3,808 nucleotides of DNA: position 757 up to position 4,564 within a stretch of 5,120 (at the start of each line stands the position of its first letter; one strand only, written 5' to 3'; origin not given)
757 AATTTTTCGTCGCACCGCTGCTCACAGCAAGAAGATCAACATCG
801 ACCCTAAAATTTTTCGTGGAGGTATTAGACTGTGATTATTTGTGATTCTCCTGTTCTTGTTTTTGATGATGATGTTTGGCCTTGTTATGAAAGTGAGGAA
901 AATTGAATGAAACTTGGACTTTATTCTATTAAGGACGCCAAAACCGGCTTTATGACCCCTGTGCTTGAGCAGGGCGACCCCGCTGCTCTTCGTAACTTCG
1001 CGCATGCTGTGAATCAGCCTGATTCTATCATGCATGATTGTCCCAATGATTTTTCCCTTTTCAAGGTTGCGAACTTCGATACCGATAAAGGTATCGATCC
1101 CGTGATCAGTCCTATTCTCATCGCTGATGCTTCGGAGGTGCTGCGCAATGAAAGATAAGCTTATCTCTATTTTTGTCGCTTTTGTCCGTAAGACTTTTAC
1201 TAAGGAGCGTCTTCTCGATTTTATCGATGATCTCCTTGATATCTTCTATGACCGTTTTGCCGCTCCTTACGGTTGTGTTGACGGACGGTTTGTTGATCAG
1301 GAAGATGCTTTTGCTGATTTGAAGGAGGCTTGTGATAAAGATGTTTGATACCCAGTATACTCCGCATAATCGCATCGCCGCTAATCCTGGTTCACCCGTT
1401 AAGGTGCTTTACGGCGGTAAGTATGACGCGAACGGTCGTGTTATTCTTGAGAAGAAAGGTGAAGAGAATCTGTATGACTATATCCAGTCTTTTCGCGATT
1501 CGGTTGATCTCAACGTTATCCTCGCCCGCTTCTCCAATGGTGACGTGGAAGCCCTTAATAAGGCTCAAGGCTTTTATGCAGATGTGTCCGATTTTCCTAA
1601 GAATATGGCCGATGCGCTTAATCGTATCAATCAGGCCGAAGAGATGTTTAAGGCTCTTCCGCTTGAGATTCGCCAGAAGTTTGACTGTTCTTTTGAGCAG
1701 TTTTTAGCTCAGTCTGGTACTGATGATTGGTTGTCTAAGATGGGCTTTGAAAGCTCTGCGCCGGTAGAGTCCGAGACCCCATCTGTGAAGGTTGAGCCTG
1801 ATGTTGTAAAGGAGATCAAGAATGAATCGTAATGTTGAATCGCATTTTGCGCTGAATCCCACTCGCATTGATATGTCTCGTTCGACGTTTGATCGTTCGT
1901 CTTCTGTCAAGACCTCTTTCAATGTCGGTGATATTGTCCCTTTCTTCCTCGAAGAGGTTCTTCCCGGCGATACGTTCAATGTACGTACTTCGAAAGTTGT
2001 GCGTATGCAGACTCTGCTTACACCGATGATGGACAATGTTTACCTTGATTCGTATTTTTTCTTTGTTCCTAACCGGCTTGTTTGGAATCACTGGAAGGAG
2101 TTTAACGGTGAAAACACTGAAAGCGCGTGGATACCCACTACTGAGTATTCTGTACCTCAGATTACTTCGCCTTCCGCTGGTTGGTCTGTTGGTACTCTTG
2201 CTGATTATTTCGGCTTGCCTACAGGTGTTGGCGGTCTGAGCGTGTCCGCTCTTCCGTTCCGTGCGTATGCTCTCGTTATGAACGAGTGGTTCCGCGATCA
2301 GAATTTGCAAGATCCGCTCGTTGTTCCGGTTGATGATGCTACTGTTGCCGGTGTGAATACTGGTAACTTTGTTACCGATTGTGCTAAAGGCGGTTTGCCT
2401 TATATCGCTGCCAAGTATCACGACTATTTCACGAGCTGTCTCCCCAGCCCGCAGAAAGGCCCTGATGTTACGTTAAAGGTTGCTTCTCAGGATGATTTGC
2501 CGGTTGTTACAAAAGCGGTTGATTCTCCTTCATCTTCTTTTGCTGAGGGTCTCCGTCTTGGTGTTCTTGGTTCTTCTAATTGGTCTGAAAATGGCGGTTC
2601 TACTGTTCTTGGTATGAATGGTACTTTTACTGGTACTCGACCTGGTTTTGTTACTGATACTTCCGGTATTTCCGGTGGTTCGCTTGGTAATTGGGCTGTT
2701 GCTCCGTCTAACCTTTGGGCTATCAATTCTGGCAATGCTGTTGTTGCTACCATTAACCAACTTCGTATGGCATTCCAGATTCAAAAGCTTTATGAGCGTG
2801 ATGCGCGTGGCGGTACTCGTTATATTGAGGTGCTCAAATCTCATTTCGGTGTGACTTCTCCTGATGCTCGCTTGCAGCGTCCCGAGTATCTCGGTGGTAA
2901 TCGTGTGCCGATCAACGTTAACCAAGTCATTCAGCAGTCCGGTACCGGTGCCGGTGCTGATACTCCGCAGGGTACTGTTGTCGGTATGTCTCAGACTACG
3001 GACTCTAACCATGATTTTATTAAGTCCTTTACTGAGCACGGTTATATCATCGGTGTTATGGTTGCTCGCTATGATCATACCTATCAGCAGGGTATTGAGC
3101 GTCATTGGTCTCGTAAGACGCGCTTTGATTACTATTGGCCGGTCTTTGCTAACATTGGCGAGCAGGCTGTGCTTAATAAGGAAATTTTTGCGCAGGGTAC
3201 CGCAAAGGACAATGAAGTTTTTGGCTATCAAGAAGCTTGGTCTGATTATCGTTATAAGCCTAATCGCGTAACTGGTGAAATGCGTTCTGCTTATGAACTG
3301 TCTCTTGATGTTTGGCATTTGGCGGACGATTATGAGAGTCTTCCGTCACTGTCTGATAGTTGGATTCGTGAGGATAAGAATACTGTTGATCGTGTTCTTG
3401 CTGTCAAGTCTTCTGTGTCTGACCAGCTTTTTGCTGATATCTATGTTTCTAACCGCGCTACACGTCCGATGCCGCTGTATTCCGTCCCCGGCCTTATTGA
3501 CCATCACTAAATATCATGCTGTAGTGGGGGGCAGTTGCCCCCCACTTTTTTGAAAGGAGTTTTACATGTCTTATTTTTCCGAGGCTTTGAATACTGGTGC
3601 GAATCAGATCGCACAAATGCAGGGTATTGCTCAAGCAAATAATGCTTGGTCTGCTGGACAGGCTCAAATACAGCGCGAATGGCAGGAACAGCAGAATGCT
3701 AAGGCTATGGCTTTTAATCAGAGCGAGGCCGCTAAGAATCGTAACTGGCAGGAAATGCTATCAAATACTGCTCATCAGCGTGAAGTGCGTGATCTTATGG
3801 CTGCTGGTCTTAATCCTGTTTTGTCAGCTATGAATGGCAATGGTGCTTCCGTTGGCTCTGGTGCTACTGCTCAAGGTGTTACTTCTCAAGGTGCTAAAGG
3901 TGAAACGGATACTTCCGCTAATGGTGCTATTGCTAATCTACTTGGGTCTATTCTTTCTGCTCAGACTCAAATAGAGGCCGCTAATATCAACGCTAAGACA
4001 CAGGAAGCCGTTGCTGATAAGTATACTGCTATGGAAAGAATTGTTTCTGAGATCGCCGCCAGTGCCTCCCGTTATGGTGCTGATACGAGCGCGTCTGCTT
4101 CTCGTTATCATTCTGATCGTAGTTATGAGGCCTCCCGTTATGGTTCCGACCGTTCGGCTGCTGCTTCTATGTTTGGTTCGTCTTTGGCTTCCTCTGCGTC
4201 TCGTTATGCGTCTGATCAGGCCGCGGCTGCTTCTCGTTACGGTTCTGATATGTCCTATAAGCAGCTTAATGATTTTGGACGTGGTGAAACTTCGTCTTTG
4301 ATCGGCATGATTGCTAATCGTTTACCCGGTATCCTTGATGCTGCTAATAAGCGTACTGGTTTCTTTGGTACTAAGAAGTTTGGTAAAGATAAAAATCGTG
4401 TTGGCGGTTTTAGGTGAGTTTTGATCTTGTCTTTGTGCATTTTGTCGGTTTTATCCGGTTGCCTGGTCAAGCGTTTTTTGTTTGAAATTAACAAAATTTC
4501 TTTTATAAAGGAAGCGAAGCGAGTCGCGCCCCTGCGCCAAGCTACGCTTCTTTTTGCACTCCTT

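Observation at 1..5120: Complete circular 5065-nt gokushovirus-like microvirus genome, circularly permuted in the window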

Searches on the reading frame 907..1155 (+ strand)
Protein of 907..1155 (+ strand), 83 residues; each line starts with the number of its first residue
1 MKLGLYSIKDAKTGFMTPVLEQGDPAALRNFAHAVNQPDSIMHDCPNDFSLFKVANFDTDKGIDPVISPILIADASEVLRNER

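Call 4: search_protein_families(library=pfam, max_evalue=0.01, proteins=[window:907-1155:+])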
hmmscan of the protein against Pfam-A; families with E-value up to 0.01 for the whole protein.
window:907-1155:+ (83 aa): 1 family
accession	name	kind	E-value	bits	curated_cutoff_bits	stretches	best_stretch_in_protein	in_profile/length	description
PF20577.3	Phage_ORF5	-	7.3e-23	80.4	27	1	5-77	1-75/75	Phage ORF5 protein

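Call 5: search_protein_families(library=phrogs, max_evalue=0.01, proteins=[window:907-1155:+])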
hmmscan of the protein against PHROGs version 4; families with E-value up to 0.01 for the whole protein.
window:907-1155:+ (83 aa): 1 family
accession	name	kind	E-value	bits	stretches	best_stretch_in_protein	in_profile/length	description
phrog_1670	-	DNA, RNA and nucleotide metabolism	3.6e-23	82.3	1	1-81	1-83/96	DNA binding protein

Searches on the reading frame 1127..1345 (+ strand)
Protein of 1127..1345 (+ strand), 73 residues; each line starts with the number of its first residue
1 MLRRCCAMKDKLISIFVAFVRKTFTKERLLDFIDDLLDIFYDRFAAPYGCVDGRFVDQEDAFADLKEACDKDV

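Call 4: search_protein_families(library=pfam, max_evalue=0.01, proteins=[window:1127-1345:+])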
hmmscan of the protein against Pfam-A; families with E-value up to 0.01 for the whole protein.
window:1127-1345:+ (73 aa): 0 families

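Call 5: search_protein_families(library=phrogs, max_evalue=0.01, proteins=[window:1127-1345:+])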
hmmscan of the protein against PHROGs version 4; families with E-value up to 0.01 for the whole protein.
window:1127-1345:+ (73 aa): 0 families

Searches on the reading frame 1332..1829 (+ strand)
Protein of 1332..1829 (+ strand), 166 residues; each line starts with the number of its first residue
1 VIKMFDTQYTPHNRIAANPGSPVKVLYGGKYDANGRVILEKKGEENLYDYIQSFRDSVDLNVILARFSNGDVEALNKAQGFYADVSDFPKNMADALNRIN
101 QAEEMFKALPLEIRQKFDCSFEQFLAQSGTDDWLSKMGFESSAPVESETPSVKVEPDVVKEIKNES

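Call 4: search_protein_families(library=pfam, max_evalue=0.01, proteins=[window:1332-1829:+])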
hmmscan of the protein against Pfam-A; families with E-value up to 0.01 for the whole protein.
window:1332-1829:+ (166 aa): 1 family
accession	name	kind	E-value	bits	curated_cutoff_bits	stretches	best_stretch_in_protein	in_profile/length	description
PF09675.16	Chlamy_scaf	-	5.9e-40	136.9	25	1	30-153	2-128/134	Chlamydia-phage Chp2 scaffold (Chlamy_scaf)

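Call 5: search_protein_families(library=phrogs, max_evalue=0.01, proteins=[window:1332-1829:+])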
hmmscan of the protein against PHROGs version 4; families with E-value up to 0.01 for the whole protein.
window:1332-1829:+ (166 aa): 2 families
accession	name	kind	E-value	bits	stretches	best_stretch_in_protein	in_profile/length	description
phrog_1642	-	head and packaging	7.8e-40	137.3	1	3-157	4-136/152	virion structural protein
phrog_24439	-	head and packaging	6.4e-12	46.5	1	83-149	7-73/82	virion structural protein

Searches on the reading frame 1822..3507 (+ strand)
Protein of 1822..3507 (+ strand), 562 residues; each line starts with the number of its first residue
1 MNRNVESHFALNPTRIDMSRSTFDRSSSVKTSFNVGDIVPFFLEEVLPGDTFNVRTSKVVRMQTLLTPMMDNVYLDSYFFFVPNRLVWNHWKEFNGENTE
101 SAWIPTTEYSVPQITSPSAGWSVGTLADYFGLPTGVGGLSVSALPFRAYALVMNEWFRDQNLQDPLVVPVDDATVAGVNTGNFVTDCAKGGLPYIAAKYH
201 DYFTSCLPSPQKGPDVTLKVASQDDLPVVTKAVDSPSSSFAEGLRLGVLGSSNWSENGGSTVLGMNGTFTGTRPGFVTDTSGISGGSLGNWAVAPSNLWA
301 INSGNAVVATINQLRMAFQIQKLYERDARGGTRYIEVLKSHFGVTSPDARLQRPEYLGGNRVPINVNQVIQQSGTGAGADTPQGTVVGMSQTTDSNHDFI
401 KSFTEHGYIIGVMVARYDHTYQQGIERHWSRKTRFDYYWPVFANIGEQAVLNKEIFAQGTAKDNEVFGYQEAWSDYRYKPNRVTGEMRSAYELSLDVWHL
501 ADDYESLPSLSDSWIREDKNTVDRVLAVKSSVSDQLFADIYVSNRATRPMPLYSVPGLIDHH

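Call 4: search_protein_families(library=pfam, max_evalue=0.01, proteins=[window:1822-3507:+])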
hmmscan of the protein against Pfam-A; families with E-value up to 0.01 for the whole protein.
window:1822-3507:+ (562 aa): 1 family
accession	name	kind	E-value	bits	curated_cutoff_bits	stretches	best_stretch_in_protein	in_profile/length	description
PF02305.22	Phage_F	-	4.5e-167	557.3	25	1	18-558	8-501/501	Capsid protein (F protein)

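Call 5: search_protein_families(library=phrogs, max_evalue=0.01, proteins=[window:1822-3507:+])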
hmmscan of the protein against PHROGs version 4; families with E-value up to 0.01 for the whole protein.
window:1822-3507:+ (562 aa): 1 family
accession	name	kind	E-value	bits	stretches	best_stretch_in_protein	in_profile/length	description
phrog_514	-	head and packaging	1.1e-230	767.8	1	1-562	6-519/531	major head protein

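Call 7: search_dna_similar(query=window:1822-3507:+, collection=phages, mode=protein, max_rows=25)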
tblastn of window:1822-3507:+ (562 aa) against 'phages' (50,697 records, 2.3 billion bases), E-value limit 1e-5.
Records with a match: 3653; places in all: 3700; records where one place covers at least 80% of the query: 3234.
Best place of each record, by identity: 90-95% 1; 80-90% 4; 60-80% 495; <60% 3153.
By first word of the organism name: bajarodmic 1104; Microviridae 970; Dulem 394; Microvirus 163; Dipodfec 128; Capybara 115; Blackfly 107; Gokushovirus 88; Tortoise 84; Sigmofec 75; and 31 more.
By host as written in the record: - 1405; Peromyscus fraterculus 544; Ciona robusta 248; Varecia variegata 176; Homo sapiens 118; Hydrochoerus hydrochaeris 115; Austrosimulium ungulatum 107; porcine 104; and 52 more.
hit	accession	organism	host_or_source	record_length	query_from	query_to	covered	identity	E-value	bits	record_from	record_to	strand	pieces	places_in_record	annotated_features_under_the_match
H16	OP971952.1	Microviridae sp.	Human feces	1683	1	562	100%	90.2%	0e+0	1061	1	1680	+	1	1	VP1: major capsid protein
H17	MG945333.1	Microviridae sp.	pig feces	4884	1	562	100%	85.9%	0e+0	991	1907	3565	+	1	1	similar to VP1 | similar to VP3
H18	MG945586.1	Microviridae sp.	pig feces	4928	1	562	100%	82.7%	0e+0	952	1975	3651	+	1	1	similar to VP1 | similar to VP3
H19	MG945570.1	Microviridae sp.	pig feces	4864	1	562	100%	82.2%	0e+0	953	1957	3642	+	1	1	similar to VP1 | similar to VP3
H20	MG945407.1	Microviridae sp.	pig feces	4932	1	562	100%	81.1%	0e+0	950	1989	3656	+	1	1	similar to VP1 | similar to hypothetical protein | similar to VP3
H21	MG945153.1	Microviridae sp.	pig feces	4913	1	562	100%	77.5%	0e+0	896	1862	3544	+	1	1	similar to VP1 | similar to VP3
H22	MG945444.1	Microviridae sp.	pig feces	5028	1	562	100%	77.4%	0e+0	888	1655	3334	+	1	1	similar to VP1 | similar to VP3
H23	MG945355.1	Microviridae sp.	pig feces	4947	1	562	100%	77.3%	0e+0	904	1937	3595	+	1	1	similar to VP1 | similar to VP3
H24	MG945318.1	Microviridae sp.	pig feces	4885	1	562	100%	76.7%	0e+0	883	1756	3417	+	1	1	similar to VP1 | similar to VP3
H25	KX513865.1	Human gut gokushovirus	Homo sapiens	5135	1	562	100%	76.6%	0e+0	880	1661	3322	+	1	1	putative VP1 | putative VP2 | putative VP3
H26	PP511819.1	Dulem virus 173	Propithecus coquereli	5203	1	562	100%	76.2%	0e+0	876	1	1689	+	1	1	major capsid protein | internal scaffolding protein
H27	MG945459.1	Microviridae sp.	pig feces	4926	1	562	100%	76.1%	0e+0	878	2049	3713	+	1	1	VP1: similar to VP1 | VP3: similar to VP3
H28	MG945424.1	Microviridae sp.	pig feces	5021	1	562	100%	76.1%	0e+0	887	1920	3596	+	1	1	similar to VP1 | similar to hypothetical protein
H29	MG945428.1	Microviridae sp.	pig feces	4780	1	562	100%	76.0%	0e+0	871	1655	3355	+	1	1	similar to VP1 | similar to VP5 | similar to VP3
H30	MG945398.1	Microviridae sp.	pig feces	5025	1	562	100%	76.0%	0e+0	875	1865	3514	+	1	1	similar to VP1 | similar to VP2 | similar to VP3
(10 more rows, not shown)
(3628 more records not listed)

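Call 10: find_encoding_contigs(protein=window:1822-3507:+, flank=10000, max_places=10)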
Protein window:1822-3507:+ (562 aa): 2 contigs read that carry it; 1 place shown.
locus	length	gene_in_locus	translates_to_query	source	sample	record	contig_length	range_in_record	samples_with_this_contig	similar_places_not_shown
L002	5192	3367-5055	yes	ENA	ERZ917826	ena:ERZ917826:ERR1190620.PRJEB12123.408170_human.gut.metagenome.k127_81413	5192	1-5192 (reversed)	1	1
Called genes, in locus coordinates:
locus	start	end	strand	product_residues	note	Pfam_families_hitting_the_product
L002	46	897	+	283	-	-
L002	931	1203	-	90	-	-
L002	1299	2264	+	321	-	PF23343:REP_ORF2-G2P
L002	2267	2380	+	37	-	-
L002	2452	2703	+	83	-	PF20577:Phage_ORF5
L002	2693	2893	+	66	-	-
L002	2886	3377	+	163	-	PF09675:Chlamy_scaf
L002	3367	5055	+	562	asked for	PF02305:Phage_F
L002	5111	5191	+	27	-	?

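Call 23: get_annotated_region(hit=H25, flank=5000)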
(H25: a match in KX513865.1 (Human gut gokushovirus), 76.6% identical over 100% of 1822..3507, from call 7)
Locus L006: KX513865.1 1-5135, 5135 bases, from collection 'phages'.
description: Human gut gokushovirus isolate SH-CHD2, complete genome.
organism: Human gut gokushovirus (NCBI taxid 1986031)
taxonomy: Viruses; Monodnaviria; Sangervirae; Phixviricota; Malgrandaviricetes; Petitvirales; Microviridae; Gokushovirinae
host: Homo sapiens; source: human gut; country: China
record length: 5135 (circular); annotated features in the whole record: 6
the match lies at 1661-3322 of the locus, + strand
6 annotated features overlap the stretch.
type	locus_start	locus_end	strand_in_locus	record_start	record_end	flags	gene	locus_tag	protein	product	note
CDS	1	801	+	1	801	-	-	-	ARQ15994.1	putative VP4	-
CDS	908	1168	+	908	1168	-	-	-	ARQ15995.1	putative VP5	-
CDS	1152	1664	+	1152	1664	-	-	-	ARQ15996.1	putative VP3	-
CDS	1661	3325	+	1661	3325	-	-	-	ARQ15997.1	putative VP1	-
CDS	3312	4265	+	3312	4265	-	-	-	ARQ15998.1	putative VP2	-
CDS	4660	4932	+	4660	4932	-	-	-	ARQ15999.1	hypothetical protein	-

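Call 47: find_related_loci(query=window:1822-3507:+, collection=genome_contigs, flank=8000)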
Query window:1822-3507:+ (562 aa) in genome_contigs; peptide patterns used: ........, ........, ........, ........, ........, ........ (x = any residue, [..] = any of these).
49 stretches matched a pattern; 5 encode a relative of the query (tblastn E <= 1e-3); 5 distinct loci.
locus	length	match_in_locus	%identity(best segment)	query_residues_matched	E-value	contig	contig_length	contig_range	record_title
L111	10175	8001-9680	64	1-562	0e+0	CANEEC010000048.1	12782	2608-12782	MAG TPA_asm: uncultured Clostridia bacterium isolate SRR18439535_bin.31_metawrap_v1.3_MAG genome assembly, contig: NODE.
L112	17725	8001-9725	71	1-562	0e+0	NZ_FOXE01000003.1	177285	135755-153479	Oscillibacter sp. PC13, whole genome shotgun sequence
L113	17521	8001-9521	60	49-562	0e+0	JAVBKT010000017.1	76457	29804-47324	MAG: Bacillota bacterium isolate EPI_MAG_00003 c_000002088538, whole genome shotgun sequence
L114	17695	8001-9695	53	1-562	0e+0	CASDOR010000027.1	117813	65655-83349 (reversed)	uncultured Christensenella sp. isolate SI.A89.metabat-bins.32 genome assembly, contig: SI.A89.metabat-bins.32.fa_k141_46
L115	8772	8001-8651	87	1-216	1e-126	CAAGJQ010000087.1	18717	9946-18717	MAG TPA_asm: uncultured Oscillibacter sp., isolate HGM13158, WGS project CAAGJQ010000000 data, contig: SRS476292_40_k119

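Call 58: search_protein_families(library=pfam, max_evalue=0.001, proteins=[L112:4530-5540:-, L112:2483-4189:+, L112:11204-12700:-, L112:6879-7259:+])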
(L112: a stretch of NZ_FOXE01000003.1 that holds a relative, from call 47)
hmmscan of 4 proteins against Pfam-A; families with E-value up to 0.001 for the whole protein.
L112:4530-5540:- (336 aa): 2 families
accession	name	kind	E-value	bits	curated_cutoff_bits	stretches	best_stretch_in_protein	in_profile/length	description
PF00589.27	Phage_integrase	-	1.6e-40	139.1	27.1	1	147-313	2-170/172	Phage integrase family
PF02899.23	Phage_int_SAM_1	-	4.7e-08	33.6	22.3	1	13-122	3-81/83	Phage integrase, N-terminal SAM-like domain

L112:2483-4189:+ (569 aa): 2 families
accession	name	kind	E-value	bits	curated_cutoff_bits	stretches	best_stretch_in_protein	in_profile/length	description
PF00704.34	Glyco_hydro_18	-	3.6e-17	63.5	29.6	1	305-550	77-315/317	Glycosyl hydrolases family 18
PF00395.25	SLH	-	6.7e-17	61.6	20.8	2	171-211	1-44/44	S-layer homology domain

L112:11204-12700:- (498 aa): 12 families
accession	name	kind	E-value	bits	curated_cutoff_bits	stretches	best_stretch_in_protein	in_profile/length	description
PF13481.12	AAA_25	-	5.2e-16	59.3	27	1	120-260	23-194/195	AAA domain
PF06745.19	ATPase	-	3.9e-15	56.3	26.6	1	113-182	2-73/231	KaiC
PF18073.7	Zn_ribbon_LapB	-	2.6e-11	43.4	25.7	1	46-73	1-28/28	Rubredoxin metal binding domain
PF03796.21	DnaB_C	-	1.9e-09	37.7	27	1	113-176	3-67/255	DnaB-like helicase C terminal domain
PF13541.12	ChlI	-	1e-05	25.9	27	1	409-466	62-119/121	Subunit ChlI of Mg-chelatase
PF05362.19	Lon_C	-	1.1e-05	25.5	21.1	1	403-494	107-203/205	Lon protease (S16) C-terminal proteolytic domain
PF00004.35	AAA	-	2.2e-05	25.4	21.2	1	133-263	1-115/131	ATPase family associated with various cellular activities (AAA)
PF07088.17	GvpD_P-loop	-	6e-05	23.5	24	0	130-171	10-51/189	GvpD gas vesicle protein, P-loop domain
PF25199.1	nSTAND_NTPase5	-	8.2e-05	22.9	34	1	129-189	40-101/145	Novel STAND NTPase 5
PF13191.12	AAA_16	-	0.00018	22.5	32.6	1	126-253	23-138/167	AAA ATPase domain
PF13173.12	AAA_14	-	0.00024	21.5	27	1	132-216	4-73/129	AAA domain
PF13479.12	AAA_24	-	0.00098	19.5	27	0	133-223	5-82/195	AAA domain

L112:6879-7259:+ (127 aa): 2 families
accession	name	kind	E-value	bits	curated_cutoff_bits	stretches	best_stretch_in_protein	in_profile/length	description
PF08291.16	Peptidase_M15_3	-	4e-25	88.5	23.2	1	16-117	2-108/108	Peptidase M15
PF05951.18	Peptidase_M15_2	-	1.8e-07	31.4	27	1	30-120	50-149/153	Bacterial protein of unknown function (DUF882)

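Call 84: search_solved_structures(query=window:1822-3507:+, max_evalue=0.001)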
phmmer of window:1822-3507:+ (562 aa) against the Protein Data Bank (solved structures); distinct sequences matched with E-value up to 0.001: 3.
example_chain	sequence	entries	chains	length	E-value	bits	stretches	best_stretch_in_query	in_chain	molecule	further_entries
8des_A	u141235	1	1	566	1.8e-149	501.9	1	6-561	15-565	Major capsid protein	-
9cgm_A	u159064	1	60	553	5.9e-141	473.8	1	30-558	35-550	Capsid protein VP1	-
1kvp_A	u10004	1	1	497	6e-05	24.8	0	287-484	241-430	SPV4 CAPSID PROTEIN VP1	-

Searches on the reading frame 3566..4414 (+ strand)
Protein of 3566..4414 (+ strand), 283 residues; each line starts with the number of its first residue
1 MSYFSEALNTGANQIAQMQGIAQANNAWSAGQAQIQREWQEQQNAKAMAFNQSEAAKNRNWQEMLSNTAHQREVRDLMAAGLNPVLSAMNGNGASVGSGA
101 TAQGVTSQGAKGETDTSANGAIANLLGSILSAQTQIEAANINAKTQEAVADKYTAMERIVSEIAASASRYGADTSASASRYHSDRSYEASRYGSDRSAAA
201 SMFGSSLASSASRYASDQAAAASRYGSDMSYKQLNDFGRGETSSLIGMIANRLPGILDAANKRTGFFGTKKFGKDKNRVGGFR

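Call 4: search_protein_families(library=pfam, max_evalue=0.01, proteins=[window:3566-4414:+])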
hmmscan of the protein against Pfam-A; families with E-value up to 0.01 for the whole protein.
window:3566-4414:+ (283 aa): 0 families

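Call 5: search_protein_families(library=phrogs, max_evalue=0.01, proteins=[window:3566-4414:+])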
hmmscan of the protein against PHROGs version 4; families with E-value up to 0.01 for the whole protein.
window:3566-4414:+ (283 aa): 15 families
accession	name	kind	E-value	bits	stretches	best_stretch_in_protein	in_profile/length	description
phrog_5158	-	unknown function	6.1e-98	329.3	1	5-231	25-253/322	-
phrog_21483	-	unknown function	1.9e-46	160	1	13-189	61-237/303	-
phrog_22637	-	tail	8.2e-24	85.7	1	27-168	4-146/264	pilot protein for DNA ejection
phrog_34374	-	tail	6.5e-21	75.9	1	5-115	129-236/310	pilot protein for DNA ejection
phrog_18604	-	tail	4.1e-16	60.1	1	10-105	65-158/284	minor tail protein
phrog_27063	-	tail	9.3e-16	59.3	1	8-179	12-187/306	pilot protein for DNA ejection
phrog_8742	-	tail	1.4e-15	58.5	1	32-169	110-237/287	pilot protein for DNA ejection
phrog_8693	-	tail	6.5e-14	53.5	1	50-235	27-209/258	pilot protein for DNA ejection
phrog_11693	-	tail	2.1e-13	51.9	1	46-158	29-136/228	pilot protein for DNA ejection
phrog_25360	-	unknown function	5.5e-13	50.1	1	31-174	35-176/316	-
phrog_35928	-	tail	7.1e-13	49.7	1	43-132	62-146/172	pilot protein for DNA ejection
phrog_20617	-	tail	8.3e-12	46.7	1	51-153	21-118/200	minor tail protein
phrog_16516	-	tail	1.7e-08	35.6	1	40-145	37-131/186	minor tail protein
phrog_29171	-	tail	0.0007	20.7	1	56-120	114-178/236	pilot protein for DNA ejection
phrog_23656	-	head and packaging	0.0011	19.7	1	61-105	3-45/175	virion structural protein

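Call 85: search_solved_structures(query=window:3566-4414:+, max_evalue=0.1)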
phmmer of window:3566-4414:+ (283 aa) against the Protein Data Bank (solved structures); distinct sequences matched with E-value up to 0.1: 0.
